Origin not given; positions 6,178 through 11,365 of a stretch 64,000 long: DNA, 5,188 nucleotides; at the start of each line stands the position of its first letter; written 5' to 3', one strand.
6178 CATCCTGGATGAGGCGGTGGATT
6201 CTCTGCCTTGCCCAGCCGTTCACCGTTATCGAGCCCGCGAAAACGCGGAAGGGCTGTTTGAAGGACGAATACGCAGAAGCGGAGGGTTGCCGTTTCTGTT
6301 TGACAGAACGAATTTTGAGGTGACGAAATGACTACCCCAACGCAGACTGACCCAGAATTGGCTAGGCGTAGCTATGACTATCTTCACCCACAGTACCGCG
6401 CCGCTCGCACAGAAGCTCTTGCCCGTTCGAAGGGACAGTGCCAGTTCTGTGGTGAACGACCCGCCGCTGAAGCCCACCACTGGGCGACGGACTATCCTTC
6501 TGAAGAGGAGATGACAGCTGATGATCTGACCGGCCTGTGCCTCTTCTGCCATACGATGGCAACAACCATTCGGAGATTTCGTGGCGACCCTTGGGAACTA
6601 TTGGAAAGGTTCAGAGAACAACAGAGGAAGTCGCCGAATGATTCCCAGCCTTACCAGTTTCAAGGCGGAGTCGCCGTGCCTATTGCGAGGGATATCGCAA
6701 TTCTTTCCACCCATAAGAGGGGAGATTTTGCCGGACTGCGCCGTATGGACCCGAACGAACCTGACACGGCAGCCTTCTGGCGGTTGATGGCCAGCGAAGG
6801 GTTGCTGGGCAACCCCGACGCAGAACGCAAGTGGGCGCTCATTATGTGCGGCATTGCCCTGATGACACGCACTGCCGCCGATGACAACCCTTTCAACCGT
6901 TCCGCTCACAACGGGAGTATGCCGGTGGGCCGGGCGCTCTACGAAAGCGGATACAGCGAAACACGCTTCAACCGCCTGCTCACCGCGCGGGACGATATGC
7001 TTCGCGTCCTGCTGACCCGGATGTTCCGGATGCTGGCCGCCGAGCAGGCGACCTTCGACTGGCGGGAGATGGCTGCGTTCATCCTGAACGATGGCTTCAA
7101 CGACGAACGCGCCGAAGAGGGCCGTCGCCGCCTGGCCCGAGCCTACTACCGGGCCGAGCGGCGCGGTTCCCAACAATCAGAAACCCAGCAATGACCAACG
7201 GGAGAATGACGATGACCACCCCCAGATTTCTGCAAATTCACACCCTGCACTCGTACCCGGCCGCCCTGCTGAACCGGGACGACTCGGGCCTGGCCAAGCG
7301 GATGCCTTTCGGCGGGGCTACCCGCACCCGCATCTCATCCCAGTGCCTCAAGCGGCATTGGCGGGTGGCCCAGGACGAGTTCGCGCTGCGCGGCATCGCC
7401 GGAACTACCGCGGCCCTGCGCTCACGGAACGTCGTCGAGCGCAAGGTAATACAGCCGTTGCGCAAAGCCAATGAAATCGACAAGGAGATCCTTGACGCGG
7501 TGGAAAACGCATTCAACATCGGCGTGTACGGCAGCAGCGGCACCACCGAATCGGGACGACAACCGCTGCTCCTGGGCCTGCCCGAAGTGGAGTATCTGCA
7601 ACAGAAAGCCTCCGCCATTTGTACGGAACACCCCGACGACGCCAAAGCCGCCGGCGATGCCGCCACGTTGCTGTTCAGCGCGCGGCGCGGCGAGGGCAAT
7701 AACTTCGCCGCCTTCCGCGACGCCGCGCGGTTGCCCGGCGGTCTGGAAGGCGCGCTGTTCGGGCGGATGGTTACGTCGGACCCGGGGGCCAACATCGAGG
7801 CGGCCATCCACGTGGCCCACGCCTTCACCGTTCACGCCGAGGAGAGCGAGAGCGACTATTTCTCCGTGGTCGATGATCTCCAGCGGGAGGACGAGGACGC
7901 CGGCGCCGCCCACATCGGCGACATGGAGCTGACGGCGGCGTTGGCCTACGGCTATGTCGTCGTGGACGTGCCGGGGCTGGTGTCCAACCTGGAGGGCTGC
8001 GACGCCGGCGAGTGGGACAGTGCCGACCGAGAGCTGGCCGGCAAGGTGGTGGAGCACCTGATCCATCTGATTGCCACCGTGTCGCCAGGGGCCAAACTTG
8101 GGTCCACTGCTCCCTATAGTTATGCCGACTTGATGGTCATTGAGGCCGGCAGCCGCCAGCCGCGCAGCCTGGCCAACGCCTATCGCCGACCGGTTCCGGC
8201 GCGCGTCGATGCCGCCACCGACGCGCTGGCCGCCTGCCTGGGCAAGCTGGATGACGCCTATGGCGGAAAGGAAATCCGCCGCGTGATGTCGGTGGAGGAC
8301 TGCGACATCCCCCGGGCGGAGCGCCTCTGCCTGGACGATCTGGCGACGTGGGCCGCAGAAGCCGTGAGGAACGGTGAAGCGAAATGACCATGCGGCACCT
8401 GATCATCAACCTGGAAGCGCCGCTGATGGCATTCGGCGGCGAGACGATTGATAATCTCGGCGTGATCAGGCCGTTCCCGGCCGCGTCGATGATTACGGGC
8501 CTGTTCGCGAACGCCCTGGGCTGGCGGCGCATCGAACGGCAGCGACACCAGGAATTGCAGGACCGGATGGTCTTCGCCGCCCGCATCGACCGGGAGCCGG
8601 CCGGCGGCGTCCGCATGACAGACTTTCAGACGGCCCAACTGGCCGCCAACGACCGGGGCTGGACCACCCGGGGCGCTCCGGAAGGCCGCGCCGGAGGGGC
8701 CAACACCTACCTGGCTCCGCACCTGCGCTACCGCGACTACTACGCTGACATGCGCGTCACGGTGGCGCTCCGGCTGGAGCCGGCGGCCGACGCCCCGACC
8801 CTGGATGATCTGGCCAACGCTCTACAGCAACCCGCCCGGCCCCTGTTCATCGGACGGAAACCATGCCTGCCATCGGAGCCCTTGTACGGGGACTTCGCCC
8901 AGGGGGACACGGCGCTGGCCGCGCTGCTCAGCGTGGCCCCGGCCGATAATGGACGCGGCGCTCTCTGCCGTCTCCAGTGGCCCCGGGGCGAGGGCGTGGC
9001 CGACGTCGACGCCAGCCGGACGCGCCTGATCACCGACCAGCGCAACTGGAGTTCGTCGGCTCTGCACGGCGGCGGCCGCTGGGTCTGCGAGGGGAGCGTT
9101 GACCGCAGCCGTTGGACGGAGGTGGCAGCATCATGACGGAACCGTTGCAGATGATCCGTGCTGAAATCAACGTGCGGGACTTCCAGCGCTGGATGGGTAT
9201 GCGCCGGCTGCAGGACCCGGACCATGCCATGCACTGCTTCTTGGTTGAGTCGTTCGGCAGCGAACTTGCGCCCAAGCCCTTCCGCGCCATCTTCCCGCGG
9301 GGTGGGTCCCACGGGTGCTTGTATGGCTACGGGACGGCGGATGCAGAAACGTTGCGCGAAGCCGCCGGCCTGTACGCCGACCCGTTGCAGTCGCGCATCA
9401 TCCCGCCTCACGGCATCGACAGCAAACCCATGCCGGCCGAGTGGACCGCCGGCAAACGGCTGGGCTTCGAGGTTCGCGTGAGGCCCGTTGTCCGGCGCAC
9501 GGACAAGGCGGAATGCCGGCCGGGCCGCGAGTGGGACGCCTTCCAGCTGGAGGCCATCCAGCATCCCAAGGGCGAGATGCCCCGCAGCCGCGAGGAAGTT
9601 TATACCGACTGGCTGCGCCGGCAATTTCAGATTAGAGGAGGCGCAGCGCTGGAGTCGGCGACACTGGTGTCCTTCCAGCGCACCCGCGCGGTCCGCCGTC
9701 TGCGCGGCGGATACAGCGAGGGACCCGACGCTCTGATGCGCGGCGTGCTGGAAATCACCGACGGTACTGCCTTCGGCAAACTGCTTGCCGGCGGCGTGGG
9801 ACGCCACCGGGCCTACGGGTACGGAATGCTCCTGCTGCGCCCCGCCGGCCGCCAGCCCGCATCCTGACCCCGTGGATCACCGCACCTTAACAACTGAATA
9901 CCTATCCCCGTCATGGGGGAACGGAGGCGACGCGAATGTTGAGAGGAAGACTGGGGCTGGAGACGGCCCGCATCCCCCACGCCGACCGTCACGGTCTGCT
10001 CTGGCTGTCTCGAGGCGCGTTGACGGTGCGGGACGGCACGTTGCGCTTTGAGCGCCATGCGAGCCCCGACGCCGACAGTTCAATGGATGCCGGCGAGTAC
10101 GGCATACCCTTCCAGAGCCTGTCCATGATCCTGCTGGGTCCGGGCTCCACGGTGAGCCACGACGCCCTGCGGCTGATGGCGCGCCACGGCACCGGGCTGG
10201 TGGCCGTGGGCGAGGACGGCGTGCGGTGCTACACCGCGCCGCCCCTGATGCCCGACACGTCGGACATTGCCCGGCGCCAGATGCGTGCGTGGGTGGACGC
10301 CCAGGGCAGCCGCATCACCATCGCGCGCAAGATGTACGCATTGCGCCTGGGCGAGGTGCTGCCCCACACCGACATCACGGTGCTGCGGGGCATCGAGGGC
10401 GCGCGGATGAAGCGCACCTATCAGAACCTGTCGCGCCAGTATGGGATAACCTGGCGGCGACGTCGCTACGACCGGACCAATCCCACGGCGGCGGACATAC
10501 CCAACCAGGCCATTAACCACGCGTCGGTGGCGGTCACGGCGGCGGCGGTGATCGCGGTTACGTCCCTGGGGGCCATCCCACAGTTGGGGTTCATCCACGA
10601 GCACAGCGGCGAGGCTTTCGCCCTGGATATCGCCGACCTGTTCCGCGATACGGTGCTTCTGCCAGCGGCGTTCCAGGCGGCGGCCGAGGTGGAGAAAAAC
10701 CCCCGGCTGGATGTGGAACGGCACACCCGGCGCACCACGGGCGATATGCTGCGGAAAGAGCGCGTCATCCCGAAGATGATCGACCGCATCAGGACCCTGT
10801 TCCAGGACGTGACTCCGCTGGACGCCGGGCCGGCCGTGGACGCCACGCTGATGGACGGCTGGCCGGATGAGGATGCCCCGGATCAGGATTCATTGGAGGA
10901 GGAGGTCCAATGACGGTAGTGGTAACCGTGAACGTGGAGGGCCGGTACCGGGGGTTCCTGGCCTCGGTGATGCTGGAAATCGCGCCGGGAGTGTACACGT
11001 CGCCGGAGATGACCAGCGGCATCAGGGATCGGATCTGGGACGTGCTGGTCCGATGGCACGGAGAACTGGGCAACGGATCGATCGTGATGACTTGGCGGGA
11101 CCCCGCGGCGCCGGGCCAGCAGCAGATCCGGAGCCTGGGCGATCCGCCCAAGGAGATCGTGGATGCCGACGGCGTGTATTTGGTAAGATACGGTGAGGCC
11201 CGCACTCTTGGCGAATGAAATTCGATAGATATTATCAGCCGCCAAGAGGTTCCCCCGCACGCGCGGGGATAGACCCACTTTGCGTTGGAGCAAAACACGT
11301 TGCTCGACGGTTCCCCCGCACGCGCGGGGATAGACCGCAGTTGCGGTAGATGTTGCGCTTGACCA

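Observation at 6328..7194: HNH nuclease domain fused to the N-terminus of Cse2/Cas11 in a type I-E locus that still has cas3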

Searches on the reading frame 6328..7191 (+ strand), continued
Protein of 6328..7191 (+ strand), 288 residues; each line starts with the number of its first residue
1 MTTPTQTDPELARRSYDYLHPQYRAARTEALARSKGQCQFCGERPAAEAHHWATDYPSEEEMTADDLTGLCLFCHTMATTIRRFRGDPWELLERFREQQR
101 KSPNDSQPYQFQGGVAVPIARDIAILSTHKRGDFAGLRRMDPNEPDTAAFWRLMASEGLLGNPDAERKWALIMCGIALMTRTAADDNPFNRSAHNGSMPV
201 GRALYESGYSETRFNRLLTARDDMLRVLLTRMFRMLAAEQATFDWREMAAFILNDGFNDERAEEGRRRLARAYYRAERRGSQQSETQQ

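Call 61: find_encoding_contigs(protein=P0280, flank=10000, max_places=2)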
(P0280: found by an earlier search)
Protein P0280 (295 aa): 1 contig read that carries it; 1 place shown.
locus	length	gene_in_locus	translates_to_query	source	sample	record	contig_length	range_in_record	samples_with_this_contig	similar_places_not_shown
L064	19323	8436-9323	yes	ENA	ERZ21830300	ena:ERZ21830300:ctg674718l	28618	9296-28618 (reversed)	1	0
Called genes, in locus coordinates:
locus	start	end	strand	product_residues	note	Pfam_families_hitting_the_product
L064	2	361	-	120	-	?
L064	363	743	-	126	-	PF24489:Ig_J_second (faint)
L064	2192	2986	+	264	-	PF05685:Uma2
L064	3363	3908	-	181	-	PF00929:RNase_T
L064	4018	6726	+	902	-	PF18019:Cas3_HD, PF00270:DEAD, PF13245:AAA_19 (weak), PF22590:Cas3-like_C_2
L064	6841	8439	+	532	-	-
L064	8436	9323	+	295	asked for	PF09485:CRISPR_Cse2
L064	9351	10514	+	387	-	PF09344:Cas_CT1975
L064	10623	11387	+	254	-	PF09704:Cas_Cas5d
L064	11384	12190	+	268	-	PF08798:CRISPR_assoc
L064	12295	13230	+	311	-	PF01867:Cas_Cas1 (weak)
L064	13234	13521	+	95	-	PF09707:Cas_Cas2CT1978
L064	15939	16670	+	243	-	PF05685:Uma2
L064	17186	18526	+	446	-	PF13091:PLDc_2, PF00176:SNF2-rel_dom (weak), PF00270:DEAD (faint), PF04851:ResIII (weak)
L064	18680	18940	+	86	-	-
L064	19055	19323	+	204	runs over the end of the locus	PF20215:DUF6575 (weak)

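Call 81: search_protein_families(library=padloc, proteins=[window:6328-7191:+], max_evalue=0.01)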
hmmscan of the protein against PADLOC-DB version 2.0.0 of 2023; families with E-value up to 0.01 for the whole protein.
window:6328-7191:+ (288 aa): 5 families
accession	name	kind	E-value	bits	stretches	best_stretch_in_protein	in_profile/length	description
PDLC01583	Cas11e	-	1.3e-36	123.9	1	128-278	19-154/156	CAS-I-E; effector_SS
PDLC01560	Cas11e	-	1.1e-28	98.3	1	124-281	15-154/158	CAS-I-E; effector_SS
PDLC01283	Cas11e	-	1.2e-17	62.7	1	129-276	9-141/141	CAS-I-E; effector_SS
PDLC01344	Cas11e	-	1.7e-12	46.3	1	131-275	1-128/128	CAS-I-E; effector_SS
PDLC01624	Cas11e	-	3.5e-11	42.1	1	134-274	2-125/125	CAS-I-E; effector_SS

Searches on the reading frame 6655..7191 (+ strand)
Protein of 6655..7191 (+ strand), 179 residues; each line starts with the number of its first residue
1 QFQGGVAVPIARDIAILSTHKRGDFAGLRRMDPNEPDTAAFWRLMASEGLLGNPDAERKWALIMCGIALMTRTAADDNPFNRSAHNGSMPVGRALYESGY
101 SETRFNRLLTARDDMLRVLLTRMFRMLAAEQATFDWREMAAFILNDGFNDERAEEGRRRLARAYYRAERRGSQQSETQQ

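Call 63: search_solved_structures(query=window:6655-7191:+, max_evalue=1, show_alignments=5)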
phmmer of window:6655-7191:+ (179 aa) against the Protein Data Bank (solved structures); distinct sequences matched with E-value up to 1: 0.

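Call 65: search_solved_structures(query=A8, max_evalue=1, show_alignments=4)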
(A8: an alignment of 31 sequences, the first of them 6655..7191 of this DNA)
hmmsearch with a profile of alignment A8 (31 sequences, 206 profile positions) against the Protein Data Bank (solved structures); distinct sequences matched with E-value up to 1: 5.
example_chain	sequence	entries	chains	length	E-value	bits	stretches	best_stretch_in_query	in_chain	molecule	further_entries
3mnp_A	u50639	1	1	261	0.7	12.7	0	111-172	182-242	Glucocorticoid receptor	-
3mne_A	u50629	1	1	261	0.72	12.6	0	111-172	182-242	Glucocorticoid receptor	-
3mno_A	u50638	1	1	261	0.72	12.6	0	111-172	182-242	Glucocorticoid receptor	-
3h52_A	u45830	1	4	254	0.78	12.5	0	111-172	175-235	Glucocorticoid receptor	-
4mdd_A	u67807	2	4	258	0.82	12.4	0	111-172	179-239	Glucocorticoid receptor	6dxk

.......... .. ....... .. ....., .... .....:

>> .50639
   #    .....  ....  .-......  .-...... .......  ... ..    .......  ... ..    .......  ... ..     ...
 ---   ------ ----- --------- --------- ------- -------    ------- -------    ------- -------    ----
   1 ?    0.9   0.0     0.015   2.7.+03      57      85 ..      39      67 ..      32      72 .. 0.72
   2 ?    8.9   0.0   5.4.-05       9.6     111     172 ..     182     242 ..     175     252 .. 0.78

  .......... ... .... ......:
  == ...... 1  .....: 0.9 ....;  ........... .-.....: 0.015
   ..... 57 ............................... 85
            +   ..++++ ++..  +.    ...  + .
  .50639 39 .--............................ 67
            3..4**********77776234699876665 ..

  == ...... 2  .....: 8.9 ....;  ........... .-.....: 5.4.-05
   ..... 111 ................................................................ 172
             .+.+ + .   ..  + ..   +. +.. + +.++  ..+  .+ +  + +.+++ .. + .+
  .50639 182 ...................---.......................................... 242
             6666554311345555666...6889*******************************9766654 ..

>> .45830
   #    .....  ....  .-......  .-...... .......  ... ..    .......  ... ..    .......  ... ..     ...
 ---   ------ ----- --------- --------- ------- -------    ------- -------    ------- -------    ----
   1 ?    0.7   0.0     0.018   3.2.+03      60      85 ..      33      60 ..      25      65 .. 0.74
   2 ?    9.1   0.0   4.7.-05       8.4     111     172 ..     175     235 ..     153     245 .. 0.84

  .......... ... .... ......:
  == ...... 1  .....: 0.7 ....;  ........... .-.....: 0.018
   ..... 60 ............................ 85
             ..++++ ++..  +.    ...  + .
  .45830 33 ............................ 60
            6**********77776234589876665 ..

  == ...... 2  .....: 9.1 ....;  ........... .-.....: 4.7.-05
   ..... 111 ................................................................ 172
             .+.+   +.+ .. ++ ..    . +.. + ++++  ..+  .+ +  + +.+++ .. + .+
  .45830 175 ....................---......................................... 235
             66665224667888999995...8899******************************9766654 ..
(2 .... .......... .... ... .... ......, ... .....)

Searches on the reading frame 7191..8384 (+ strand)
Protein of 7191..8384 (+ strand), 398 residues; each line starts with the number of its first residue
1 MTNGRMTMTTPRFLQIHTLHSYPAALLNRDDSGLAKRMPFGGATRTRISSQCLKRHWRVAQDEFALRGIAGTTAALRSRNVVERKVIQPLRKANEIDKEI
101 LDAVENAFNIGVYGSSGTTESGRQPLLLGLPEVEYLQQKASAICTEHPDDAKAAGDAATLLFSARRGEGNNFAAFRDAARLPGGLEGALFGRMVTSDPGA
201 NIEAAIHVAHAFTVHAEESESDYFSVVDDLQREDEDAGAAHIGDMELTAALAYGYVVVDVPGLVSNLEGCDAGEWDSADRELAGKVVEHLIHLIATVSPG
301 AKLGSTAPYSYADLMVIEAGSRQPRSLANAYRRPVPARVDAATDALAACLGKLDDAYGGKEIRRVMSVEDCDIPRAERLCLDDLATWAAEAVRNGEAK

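Call 5: search_protein_families(library=pfam, proteins=[window:7191-8384:+], max_evalue=0.1)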
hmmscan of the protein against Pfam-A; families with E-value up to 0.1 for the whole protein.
window:7191-8384:+ (398 aa): 1 family
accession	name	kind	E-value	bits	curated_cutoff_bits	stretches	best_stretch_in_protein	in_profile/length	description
PF09344.15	Cas_CT1975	-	5.5e-96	322.6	26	1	14-375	1-341/361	CT1975-like protein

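Call 6: search_protein_families(library=ncbifam, proteins=[window:7191-8384:+], max_evalue=0.1)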
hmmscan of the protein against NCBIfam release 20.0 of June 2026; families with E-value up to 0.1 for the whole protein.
window:7191-8384:+ (398 aa): 1 family
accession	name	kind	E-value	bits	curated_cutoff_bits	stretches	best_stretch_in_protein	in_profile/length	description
TIGR01869.1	casC_Cse4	exception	9.4e-89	298.5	178.05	1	12-357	1-325/325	type I-E CRISPR-associated protein Cas7/Cse4/CasC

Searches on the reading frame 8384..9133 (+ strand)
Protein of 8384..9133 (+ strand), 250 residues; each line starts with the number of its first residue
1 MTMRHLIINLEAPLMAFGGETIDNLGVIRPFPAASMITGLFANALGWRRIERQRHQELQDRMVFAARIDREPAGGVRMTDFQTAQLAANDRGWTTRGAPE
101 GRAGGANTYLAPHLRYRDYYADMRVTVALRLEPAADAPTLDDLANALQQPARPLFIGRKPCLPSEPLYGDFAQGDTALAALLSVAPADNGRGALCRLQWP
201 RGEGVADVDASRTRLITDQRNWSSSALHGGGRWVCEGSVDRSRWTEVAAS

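Call 5: search_protein_families(library=pfam, proteins=[window:8384-9133:+], max_evalue=0.1)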
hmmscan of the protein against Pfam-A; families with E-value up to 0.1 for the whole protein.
window:8384-9133:+ (250 aa): 1 family
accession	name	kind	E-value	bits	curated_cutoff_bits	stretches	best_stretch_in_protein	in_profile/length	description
PF09704.15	Cas_Cas5d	-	4.6e-33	115.5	23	1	6-234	2-216/217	CRISPR-associated protein (Cas_Cas5)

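Call 6: search_protein_families(library=ncbifam, proteins=[window:8384-9133:+], max_evalue=0.1)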
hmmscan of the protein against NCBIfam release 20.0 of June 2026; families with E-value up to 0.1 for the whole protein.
window:8384-9133:+ (250 aa): 1 family
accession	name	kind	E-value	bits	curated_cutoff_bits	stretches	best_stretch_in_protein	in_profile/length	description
TIGR01868.1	casD_Cas5e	equivalog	3.9e-52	177.2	68.95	1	5-207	2-204/230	type I-E CRISPR-associated protein Cas5/CasD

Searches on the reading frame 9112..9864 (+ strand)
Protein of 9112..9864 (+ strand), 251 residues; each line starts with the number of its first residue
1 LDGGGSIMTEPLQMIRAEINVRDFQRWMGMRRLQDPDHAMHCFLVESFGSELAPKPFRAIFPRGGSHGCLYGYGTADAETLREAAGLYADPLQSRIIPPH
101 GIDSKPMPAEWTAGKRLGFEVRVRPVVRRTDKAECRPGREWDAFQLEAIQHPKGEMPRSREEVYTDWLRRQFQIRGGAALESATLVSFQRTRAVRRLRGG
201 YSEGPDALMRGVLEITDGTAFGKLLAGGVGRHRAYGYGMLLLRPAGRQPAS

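Call 5: search_protein_families(library=pfam, proteins=[window:9112-9864:+], max_evalue=0.1)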
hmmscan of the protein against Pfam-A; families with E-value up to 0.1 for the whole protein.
window:9112-9864:+ (251 aa): 1 family
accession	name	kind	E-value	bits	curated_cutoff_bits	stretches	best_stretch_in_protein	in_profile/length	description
PF08798.16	CRISPR_assoc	-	1.3e-26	94.7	25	1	14-244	3-223/223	CRISPR associated protein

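Call 6: search_protein_families(library=ncbifam, proteins=[window:9112-9864:+], max_evalue=0.1)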
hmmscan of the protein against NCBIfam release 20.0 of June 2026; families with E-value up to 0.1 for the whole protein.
window:9112-9864:+ (251 aa): 1 family
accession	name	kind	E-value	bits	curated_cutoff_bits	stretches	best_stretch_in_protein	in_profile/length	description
TIGR01907.1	casE_Cse3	equivalog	2.2e-13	51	45.2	1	101-244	72-207/208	type I-E CRISPR-associated protein Cas6/Cse3/CasE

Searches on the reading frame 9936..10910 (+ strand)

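Call 5: search_protein_families(library=pfam, proteins=[window:9936-10910:+], max_evalue=0.1)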
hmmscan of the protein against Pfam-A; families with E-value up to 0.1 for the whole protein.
window:9936-10910:+ (325 aa): 1 family
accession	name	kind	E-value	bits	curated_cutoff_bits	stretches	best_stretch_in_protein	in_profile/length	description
PF01867.21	Cas_Cas1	-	5.7e-11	42.5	22.3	2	144-240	145-241/283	CRISPR associated protein Cas1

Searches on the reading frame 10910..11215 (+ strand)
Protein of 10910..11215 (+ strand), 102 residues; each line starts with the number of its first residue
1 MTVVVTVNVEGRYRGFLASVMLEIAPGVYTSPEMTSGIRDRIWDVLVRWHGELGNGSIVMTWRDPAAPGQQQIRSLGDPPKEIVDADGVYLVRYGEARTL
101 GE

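Call 5: search_protein_families(library=pfam, proteins=[window:10910-11215:+], max_evalue=0.1)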
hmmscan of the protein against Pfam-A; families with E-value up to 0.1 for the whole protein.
window:10910-11215:+ (102 aa): 1 family
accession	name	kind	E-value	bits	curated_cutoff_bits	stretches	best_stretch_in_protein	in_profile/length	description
PF09707.15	Cas_Cas2CT1978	-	5.6e-24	84.5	24.7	1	1-91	1-86/86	CRISPR-associated protein (Cas_Cas2CT1978)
